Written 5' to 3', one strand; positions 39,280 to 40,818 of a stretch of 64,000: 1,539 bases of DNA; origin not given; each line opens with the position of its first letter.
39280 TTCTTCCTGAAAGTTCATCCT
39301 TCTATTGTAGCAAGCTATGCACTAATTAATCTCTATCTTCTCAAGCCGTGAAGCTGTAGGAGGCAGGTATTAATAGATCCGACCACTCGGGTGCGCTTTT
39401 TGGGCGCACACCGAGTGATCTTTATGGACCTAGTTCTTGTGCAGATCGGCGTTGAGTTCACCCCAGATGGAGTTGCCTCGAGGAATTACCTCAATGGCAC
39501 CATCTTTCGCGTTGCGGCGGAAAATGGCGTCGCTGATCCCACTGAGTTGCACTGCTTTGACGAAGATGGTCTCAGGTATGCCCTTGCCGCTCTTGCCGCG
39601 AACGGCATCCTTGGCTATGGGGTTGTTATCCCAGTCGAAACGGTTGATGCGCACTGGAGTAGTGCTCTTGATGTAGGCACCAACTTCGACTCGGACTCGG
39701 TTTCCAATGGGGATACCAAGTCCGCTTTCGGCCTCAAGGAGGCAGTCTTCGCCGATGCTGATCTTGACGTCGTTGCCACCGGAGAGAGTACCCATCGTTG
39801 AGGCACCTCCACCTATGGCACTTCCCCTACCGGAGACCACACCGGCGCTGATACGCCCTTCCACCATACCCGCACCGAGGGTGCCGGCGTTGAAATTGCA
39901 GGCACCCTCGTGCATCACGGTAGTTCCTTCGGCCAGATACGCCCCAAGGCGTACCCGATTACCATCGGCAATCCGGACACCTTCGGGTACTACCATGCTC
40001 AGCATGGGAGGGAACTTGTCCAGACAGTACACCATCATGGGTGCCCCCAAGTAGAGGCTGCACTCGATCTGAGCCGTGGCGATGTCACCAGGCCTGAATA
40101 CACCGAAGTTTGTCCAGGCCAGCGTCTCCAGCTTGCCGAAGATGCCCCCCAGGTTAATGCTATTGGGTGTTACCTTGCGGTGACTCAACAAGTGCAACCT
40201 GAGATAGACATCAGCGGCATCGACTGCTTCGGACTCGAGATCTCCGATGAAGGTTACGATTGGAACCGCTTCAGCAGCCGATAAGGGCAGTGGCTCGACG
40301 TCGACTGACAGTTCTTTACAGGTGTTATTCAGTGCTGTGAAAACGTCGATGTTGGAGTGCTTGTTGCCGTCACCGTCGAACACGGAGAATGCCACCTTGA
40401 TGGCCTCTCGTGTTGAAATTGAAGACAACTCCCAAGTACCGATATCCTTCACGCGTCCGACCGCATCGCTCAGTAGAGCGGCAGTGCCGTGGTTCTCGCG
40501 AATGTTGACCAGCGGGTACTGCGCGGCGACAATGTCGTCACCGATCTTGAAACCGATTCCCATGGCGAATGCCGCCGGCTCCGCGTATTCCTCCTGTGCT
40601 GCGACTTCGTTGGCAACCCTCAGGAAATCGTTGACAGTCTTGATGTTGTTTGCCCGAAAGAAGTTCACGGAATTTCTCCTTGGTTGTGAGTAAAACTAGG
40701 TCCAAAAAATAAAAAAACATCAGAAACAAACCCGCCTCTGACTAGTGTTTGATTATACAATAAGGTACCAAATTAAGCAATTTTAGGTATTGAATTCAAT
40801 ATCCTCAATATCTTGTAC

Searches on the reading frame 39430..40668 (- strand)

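Call 8: search_protein_families(library=pfam, proteins=[window:39430-40668:-], max_evalue=0.01)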
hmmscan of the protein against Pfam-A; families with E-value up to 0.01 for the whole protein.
window:39430-40668:- (412 aa): 3 families
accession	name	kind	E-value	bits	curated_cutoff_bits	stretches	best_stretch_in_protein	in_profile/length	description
PF14790.11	THDPS_N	-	8e-17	62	25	1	14-178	2-167/167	Tetrahydrodipicolinate N-succinyltransferase N-terminal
PF14602.12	Hexapep_2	-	1.9e-06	27.9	27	1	303-333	2-32/34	Hexapeptide repeat of succinyl-transferase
PF14789.11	THDPS_M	-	0.00023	21.7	25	1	180-220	1-40/41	Tetrahydrodipicolinate N-succinyltransferase middle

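Call 9: search_protein_families(library=padloc, proteins=[window:39430-40668:-], max_evalue=0.01)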
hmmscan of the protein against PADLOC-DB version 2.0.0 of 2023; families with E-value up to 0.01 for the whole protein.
window:39430-40668:- (412 aa): 0 families
